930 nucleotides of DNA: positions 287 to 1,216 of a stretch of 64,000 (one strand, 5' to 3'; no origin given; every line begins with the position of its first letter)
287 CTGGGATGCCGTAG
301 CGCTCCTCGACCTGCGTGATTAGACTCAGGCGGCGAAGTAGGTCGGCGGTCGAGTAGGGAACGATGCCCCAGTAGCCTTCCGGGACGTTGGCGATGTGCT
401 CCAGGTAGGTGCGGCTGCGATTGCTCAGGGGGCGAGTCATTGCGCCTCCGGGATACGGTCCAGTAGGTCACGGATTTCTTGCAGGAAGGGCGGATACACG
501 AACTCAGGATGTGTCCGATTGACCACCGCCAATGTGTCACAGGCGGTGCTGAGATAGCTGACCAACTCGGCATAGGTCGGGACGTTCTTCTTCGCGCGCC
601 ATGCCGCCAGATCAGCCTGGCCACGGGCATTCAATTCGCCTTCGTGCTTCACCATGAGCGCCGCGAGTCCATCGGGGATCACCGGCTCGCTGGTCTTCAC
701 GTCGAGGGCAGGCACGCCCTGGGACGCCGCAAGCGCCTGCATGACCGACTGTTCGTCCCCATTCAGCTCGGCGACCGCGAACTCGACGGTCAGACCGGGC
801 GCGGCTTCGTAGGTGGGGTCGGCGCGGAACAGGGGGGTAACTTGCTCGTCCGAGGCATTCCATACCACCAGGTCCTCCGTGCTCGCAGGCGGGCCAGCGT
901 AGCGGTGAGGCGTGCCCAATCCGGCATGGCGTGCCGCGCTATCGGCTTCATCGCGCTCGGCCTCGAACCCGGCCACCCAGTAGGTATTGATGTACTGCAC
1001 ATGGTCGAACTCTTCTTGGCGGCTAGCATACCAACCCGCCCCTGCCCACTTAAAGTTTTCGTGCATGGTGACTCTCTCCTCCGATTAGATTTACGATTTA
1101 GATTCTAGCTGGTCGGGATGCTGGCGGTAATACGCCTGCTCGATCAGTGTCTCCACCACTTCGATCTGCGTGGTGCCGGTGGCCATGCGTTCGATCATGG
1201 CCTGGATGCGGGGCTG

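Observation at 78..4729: Twenty co-oriented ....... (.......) motifs saturate the first 4.7 kb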

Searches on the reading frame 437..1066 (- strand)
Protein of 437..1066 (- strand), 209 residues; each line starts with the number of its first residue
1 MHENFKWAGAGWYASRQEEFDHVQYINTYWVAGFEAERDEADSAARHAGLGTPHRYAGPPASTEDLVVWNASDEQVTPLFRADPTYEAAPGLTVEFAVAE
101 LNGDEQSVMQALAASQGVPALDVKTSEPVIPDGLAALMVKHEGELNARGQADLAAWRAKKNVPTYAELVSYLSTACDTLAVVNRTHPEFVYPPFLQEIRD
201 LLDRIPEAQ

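Call 9: search_protein_families(library=pfam, proteins=[window:437-1066:-], max_evalue=0.01)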
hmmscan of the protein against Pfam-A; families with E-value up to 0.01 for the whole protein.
window:437-1066:- (209 aa): 0 families

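Call 12: find_encoding_contigs(protein=window:437-1066:-, flank=10000, max_places=6)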
Protein window:437-1066:- (209 aa): 14 contigs read that carry it; 6 places shown.
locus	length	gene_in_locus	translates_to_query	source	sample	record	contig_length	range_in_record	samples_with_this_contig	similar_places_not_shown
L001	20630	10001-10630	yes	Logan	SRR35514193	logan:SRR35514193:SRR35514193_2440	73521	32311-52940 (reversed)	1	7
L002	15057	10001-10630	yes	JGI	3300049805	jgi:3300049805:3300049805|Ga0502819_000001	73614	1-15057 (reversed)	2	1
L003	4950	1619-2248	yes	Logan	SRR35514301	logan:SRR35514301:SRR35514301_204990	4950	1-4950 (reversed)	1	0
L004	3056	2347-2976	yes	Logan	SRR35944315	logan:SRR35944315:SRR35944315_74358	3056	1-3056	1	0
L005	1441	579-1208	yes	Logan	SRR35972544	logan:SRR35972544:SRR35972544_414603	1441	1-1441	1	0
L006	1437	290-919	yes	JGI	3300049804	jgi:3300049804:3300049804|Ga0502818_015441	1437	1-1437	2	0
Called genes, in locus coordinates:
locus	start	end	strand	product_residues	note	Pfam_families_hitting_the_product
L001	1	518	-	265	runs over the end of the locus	PF01170:UPF0020 (faint), PF01555:N6_N4_Mtase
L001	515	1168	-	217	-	PF01555:N6_N4_Mtase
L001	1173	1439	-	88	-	-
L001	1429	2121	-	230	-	-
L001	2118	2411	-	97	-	-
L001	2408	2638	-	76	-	-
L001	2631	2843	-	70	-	-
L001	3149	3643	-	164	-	PF01844:HNH, PF14279:HNH_5 (weak)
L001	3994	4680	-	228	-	-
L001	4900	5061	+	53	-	-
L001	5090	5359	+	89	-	-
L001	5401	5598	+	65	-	-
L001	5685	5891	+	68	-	-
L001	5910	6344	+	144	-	-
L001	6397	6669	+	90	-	-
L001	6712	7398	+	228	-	-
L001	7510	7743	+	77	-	-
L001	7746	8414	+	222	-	-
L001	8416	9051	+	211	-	-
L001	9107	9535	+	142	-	-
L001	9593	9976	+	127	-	-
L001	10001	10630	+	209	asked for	-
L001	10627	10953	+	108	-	-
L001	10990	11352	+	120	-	-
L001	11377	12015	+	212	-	-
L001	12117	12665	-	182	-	-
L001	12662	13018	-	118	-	PF05866:RusA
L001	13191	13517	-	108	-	-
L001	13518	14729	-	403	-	-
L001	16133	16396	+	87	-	-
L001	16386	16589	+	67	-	-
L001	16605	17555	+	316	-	-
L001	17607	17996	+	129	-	-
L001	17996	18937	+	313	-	-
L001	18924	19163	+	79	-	-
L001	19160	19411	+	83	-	-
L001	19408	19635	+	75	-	-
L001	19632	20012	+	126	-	-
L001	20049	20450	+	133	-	-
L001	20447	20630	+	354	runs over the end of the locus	PF09511:RNA_lig_T4_1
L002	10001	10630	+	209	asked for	-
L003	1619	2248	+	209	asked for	-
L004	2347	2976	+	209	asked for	-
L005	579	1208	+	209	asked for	-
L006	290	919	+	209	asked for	-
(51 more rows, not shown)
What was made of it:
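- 1..6167 (-): The leftward operon of 16 function-unknown genes. It continues about 950 nt beyond the left edge of the window and ends at a GC-rich hairpin. The word occupies only window 78-4729. Gene calls in call 12.
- Checked: The same DNA occurs in independent assemblies from several samples (call 12).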

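Call 16: find_related_loci(query=window:437-1066:-, collection=viral_contigs, flank=10000)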
Query window:437-1066:- (209 aa) in viral_contigs; peptide patterns used: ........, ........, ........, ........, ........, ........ (x = any residue, [..] = any of these).
10 stretches matched a pattern, but none encodes a relative of the query by tblastn (E <= 1e-3).
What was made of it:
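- Tried and rejected: The 209-aa protein has no relative in IMG/VR (call 16).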

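Call 21: search_protein_families(library=phrogs, proteins=[L001:5910-6344:+, L001:6397-6669:+, L001:6712-7398:+, L001:7510-7743:+, L001:7746-8414:+, L001:8416-9051:+, L001:9107-9535:+, L001:9593-9976:+, L001:10001-10630:+, L001:10627-10953:+], max_evalue=0.01)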
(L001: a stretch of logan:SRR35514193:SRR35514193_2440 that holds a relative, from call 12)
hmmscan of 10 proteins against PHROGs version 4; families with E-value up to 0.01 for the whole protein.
L001:5910-6344:+ (144 aa): 0 families

L001:6397-6669:+ (90 aa): 0 families

L001:6712-7398:+ (228 aa): 1 family
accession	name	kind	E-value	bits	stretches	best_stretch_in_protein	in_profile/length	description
phrog_17696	-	unknown function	0.00052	20.7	1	35-103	33-110/190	-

L001:7510-7743:+ (77 aa): 0 families

L001:7746-8414:+ (222 aa): 0 families

L001:8416-9051:+ (211 aa): 1 family
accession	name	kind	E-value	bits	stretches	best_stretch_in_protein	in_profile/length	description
phrog_35666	-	unknown function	0.0003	21.8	1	38-76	9-47/183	-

L001:9107-9535:+ (142 aa): 0 families

L001:9593-9976:+ (127 aa): 0 families

L001:10001-10630:+ (209 aa): 0 families

L001:10627-10953:+ (108 aa): 1 family
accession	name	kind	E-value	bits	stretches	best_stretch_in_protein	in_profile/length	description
phrog_4054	-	unknown function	0.00024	22.3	1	5-69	4-67/71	-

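Call 22: search_protein_families(library=phrogs, proteins=[L001:4900-5061:+, L001:5090-5359:+, L001:5401-5598:+, L001:5685-5891:+, L001:10990-11352:+, L001:11377-12015:+, L001:3994-4680:-, L001:13518-14729:-, L001:12117-12665:-, L001:13191-13517:-], max_evalue=0.01)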
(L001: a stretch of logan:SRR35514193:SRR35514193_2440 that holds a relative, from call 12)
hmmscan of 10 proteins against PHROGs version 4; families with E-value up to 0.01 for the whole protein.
L001:4900-5061:+ (53 aa): 0 families

L001:5090-5359:+ (89 aa): 0 families

L001:5401-5598:+ (65 aa): 0 families

L001:5685-5891:+ (68 aa): 0 families

L001:10990-11352:+ (120 aa): 1 family
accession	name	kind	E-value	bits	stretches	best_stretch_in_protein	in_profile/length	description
phrog_1273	-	unknown function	0.0042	18.5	1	37-118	31-96/103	-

L001:11377-12015:+ (212 aa): 0 families

L001:3994-4680:- (228 aa): 2 families
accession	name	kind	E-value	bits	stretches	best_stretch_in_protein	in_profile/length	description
phrog_4044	-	head and packaging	4.3e-16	59.9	1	80-189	32-143/180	terminase small subunit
phrog_1482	-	head and packaging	0.0096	16.5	0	79-174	22-113/147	terminase small subunit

L001:13518-14729:- (403 aa): 1 family
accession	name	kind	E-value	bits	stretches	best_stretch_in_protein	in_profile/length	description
phrog_7339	-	DNA, RNA and nucleotide metabolism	7.9e-21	75.6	1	120-381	7-261/263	DNA repair exonuclease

L001:12117-12665:- (182 aa): 0 families

L001:13191-13517:- (108 aa): 2 families
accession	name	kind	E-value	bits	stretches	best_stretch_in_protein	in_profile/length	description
phrog_2169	-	moron, auxiliary metabolic gene and host takeover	4.7e-09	37.1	1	15-106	14-100/103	membrane protein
phrog_8481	-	unknown function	0.0048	18.1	1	12-62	8-58/111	-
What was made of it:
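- No homologue of the cluster A repressor was found (calls 9, 21, 22).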

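Call 34: find_homologous_proteins(query=L001:10001-10630:+)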
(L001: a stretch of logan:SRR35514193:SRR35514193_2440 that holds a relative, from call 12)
Query L001:10001-10630:+ (209 aa): 3 proteins with E <= 0.001 among 1408 candidates.
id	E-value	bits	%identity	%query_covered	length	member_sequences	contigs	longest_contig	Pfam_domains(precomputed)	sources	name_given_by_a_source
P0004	7.9e-87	309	100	68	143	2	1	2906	-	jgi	jgi:hypothetical protein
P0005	2.9e-43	166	68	52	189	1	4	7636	-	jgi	jgi:hypothetical protein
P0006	1.2e-39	154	65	55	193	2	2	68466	-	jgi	jgi:hypothetical protein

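Call 35: find_encoding_contigs(protein=P0006, flank=10000, max_places=4)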
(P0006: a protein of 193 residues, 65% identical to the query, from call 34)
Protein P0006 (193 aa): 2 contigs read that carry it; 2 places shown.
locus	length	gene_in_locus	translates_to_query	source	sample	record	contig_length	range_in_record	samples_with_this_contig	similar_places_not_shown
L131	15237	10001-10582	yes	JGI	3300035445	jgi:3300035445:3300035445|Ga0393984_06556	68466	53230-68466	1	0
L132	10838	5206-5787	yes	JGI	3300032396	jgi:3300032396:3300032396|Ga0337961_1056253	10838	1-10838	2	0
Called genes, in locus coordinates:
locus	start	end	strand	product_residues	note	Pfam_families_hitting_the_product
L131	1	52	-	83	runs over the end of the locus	-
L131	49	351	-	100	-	-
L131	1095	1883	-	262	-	-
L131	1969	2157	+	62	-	-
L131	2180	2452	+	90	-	-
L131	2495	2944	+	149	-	-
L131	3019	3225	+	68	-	-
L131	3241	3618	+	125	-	-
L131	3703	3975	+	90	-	-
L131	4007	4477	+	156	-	-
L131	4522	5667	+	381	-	PF18847:LPD29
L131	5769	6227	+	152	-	-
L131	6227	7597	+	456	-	-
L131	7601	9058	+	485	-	PF13708:DUF4942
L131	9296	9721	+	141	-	-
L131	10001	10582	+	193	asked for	-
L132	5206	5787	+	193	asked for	-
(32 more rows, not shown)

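Call 36: find_encoding_contigs(protein=P0005, flank=10000, max_places=4)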
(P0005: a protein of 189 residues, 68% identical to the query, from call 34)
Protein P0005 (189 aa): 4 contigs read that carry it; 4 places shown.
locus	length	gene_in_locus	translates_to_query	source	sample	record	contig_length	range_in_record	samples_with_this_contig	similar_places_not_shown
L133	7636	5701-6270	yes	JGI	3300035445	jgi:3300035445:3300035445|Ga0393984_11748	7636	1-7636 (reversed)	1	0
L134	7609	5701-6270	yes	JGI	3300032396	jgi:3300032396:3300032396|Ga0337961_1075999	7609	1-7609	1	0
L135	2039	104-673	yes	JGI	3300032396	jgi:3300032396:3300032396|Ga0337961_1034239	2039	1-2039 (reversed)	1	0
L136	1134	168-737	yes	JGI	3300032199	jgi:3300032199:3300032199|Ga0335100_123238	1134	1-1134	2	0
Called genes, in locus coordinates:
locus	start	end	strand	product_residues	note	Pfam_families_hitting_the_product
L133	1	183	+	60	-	?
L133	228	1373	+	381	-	PF18847:LPD29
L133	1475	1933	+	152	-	-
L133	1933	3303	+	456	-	-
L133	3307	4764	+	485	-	PF13708:DUF4942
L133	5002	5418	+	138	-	-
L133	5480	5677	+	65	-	-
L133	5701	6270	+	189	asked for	-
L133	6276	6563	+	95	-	-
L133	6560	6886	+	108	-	-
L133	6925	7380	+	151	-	-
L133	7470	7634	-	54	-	?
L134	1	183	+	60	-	?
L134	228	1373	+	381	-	PF18847:LPD29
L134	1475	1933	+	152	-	-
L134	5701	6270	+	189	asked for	-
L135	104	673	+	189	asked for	-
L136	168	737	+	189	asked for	-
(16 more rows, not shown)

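Call 49: search_solved_structures(query=L001:10627-10953:+, max_evalue=10)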
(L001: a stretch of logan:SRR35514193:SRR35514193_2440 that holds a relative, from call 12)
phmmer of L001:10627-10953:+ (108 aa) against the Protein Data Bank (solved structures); distinct sequences matched with E-value up to 10: 4.
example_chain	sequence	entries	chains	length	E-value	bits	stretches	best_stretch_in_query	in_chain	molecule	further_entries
7kj1_A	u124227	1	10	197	0.23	14.8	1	18-104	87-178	Peroxiredoxin-2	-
3jd5_p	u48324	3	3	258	0.28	14.5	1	34-103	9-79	28S ribosomal protein S18b, mitochondrial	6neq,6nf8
1qmv_A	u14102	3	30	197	0.32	14.3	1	18-104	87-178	PEROXIREDOXIN-2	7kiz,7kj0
5ijt_A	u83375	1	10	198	0.32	14.3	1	18-104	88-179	Peroxiredoxin-2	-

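Call 55: predict_structure(protein=L001:10627-10953:+)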
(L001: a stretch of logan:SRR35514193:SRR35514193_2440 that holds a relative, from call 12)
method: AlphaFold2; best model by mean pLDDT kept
length: 108 residues; sequences in the alignment: 1
mean_pLDDT: 43.3   pTM: 0.27
mean pLDDT of the five models: 43.3, 42.7, 42.0, 41.8, 37.7
residues with pLDDT >= 90: 0; 70-90: 0; 50-70: 15; < 50: 93
segments of 3 or more residues with pLDDT < 50: 1-39, 41-45, 47-51, 56-59, 68-95, 97-108
pLDDT, mean of each block of 10 residues (from residue 1): 39 44 35 44 48 50 50 39 41 46 38
secondary structure, 60 per line:
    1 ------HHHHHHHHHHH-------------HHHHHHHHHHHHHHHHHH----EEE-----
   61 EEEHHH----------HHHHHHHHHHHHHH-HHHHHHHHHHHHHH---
elements in order: H7-17 H31-48 E53-55 E61-63 H77-90 H92-105
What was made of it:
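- Tried and rejected: The first single-sequence structure prediction of the 108-aa protein was uninformative (pLDDT 43, call 55).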

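Call 57: find_homologous_proteins(query=A1, max_evalue=0.01)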
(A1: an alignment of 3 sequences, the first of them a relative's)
Query A1 (3 sequences) (108 aa, profile of the alignment): 3 proteins with E <= 0.01 among 6222 candidates.
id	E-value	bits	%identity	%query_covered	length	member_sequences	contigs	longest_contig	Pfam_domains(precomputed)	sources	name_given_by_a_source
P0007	6.9e-60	218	72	100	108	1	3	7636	-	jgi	jgi:hypothetical protein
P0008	7.8e-60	218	100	100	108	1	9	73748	-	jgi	jgi:hypothetical protein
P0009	1.3e-58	214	64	100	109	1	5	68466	-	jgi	jgi:hypothetical protein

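Call 65: search_protein_representatives(alignment_id=A2)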
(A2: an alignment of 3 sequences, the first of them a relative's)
Query: 3 sequences, 108 profile positions. Proteins with E-value up to 0.001 (for the whole library): 7; up to 1e-10: 3; up to 1e-30: 1. The best 7 are listed.
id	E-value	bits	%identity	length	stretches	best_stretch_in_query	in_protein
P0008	2.5e-60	217.5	-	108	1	1-108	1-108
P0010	1.2e-28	115.6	-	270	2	50-108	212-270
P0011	5.4e-13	65.2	-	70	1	1-65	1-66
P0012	2.7e-10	56.5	-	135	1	1-73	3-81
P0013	8.0e-10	55.0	-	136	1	2-70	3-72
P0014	7.8e-09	51.8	-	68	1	3-63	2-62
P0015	1.1e-07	48.2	-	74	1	3-63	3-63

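Call 69: search_solved_structures(query=A4, max_evalue=10)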
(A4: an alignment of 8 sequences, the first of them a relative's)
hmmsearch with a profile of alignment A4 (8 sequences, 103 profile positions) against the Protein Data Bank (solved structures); distinct sequences matched with E-value up to 10: 5.
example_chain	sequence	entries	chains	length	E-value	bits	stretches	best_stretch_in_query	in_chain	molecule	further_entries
9d5n_CN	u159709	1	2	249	0.56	13.6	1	26-78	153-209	FAP161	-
8rd8_Ba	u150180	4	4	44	0.73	13.2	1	41-69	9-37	Large ribosomal subunit protein bL34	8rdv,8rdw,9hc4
7qgh_p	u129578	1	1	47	0.83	13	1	41-76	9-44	50S ribosomal protein L34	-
1yg2_A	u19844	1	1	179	1.3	12.4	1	49-74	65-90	gene activator AphA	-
4z8m_A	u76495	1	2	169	1.6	12.1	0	4-33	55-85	TNF receptor-associated factor 6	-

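Call 70: search_protein_families(library=pfam, alignment_id=A4, max_evalue=1)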
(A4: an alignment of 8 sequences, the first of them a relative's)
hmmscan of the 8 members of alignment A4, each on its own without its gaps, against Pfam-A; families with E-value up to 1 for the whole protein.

A. member 1, P0008 (108 aa): 2 families
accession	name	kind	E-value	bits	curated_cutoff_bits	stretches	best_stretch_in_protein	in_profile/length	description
PF22267.1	MlrA_C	-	0.029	15.1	27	1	61-106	32-75/77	Transcriptional regulator MlrA, C-terminal domain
PF07381.18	EarA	-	0.11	12.8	22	1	28-63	52-87/90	EarA-like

B. families by the number of members that match (of 8 scanned): 5 families
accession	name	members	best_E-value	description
PF22267.1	MlrA_C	2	0.029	Transcriptional regulator MlrA, C-terminal domain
PF07381.18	EarA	2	0.032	EarA-like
PF22166.2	ArnR1-like_WHD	1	0.081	ArnR1-like, winged-helix domain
PF17583.7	DUF5484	1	0.13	Family of unknown function (DUF5484)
PF16733.10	NRho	1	0.22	Rhomboid N-terminal domain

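Call 73: predict_structure(alignment_id=A4)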
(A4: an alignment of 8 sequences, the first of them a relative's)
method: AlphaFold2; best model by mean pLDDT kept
length: 108 residues; sequences in the alignment: 8
mean_pLDDT: 84.4   pTM: 0.56
mean pLDDT of the five models: 84.4, 84.0, 83.0, 82.1, 78.9
residues with pLDDT >= 90: 47; 70-90: 47; 50-70: 12; < 50: 2
segments of 3 or more residues with pLDDT < 50: none
pLDDT, mean of each block of 10 residues (from residue 1): 77 94 91 94 92 94 72 73 85 81 72
secondary structure, 60 per line:
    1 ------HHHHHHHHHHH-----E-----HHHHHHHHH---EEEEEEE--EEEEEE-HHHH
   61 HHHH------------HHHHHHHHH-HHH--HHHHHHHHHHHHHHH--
elements in order: H7-17 H29-37 E41-47 E50-55 H57-64 H77-85 H92-106
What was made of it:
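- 114..440 (-): 108-aa predicted winged-helix protein, conserved in all three lineages. It is a candidate reader of the word, but this is unproven. AlphaFold model with mean pLDDT 84 (call 73).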

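Call 75: fold_search(model_id=the predicted structure, library=pdb)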
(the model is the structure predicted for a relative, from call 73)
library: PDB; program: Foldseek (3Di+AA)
matches with E <= 10: 930; with E <= 0.001: 0
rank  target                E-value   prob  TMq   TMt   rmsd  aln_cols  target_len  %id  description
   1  6qua_D                1.0e-02  1.00  0.50  0.48   7.5       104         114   17  The complex structure of hsRosR-SG (vng0258/RosR-SG) (released 2019-07-10)
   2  6qh0_D                1.2e-02  1.00  0.50  0.48   7.5       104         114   17  The complex structure of hsRosR-S5 (VNG0258H/RosR-S5) (released 2019-07-10)
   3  6qfd_C                1.3e-02  0.99  0.46  0.44   9.6       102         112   18  The complex structure of hsRosR-S4 (vng0258/RosR-S4) (released 2019-07-10)
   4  6qfd_A                1.5e-02  0.99  0.46  0.43   9.6       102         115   18  The complex structure of hsRosR-S4 (vng0258/RosR-S4) (released 2019-07-10)
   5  6qfd_B                2.1e-02  1.00  0.50  0.47   7.6       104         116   16  The complex structure of hsRosR-S4 (vng0258/RosR-S4) (released 2019-07-10)
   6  6ez1_A                2.1e-02  0.97  0.45  0.44  12.0       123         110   14  Structure of h. salinarum RosR (vng0258) grown from NaBr (released 2018-08-22)
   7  6qh0_C                2.6e-02  1.00  0.51  0.50   7.4       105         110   16  The complex structure of hsRosR-S5 (VNG0258H/RosR-S5) (released 2019-07-10)
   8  3fm5_C                4.0e-02  0.96  0.45  0.36  12.8       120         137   16  X-ray crystal structure of transcriptional regulator (MarR family) from Rhodococcus sp. RHA1 (released 2009-02-03)
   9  8ioi_A                4.3e-02  0.44  0.28  0.18  12.6       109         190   20  Crystal Structure of PadR- family transcriptional regulator Rv1176c from Mycobacterium tuberculosis H37Rv. (released 2024-03-13)
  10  3l9f_A                4.6e-02  0.87  0.42  0.28  11.6       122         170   17  The Crystal Structure of smu.1604c from Streptococcus mutans UA159 (released 2011-01-05)
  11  2jtv_MODEL_1_A        4.9e-02  1.00  0.47  0.73   2.8        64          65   14  Solution Structure of protein RPA3401, Northeast Structural Genomics Consortium Target RpT7, Ontario Center fo (released 2007-10-09)
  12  3bpx_A                5.2e-02  0.91  0.41  0.31  11.5       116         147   13  Crystal Structure of MarR (released 2008-05-20)
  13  6jyi_A                5.2e-02  0.89  0.43  0.29   9.2       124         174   18  Crystal structure of the PadR-like transcriptional regulator BC1756 from Bacillus cereus (released 2019-06-26)
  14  6qua_C                5.5e-02  0.99  0.50  0.49   8.2       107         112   16  The complex structure of hsRosR-SG (vng0258/RosR-SG) (released 2019-07-10)
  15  4mnu_B                5.5e-02  0.93  0.45  0.34  12.2       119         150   16  Crystal Structure of Uncharacterized SlyA-like Transcription Regulator from Listeria monocytogenes (released 2013-09-25)
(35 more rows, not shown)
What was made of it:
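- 114..440 (-): Foldseek top hits are all winged-helix regulators (RosR, MarR, PadR, BlaI, AspA), with E of 0.01 or worse and TM about 0.5 (call 75).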
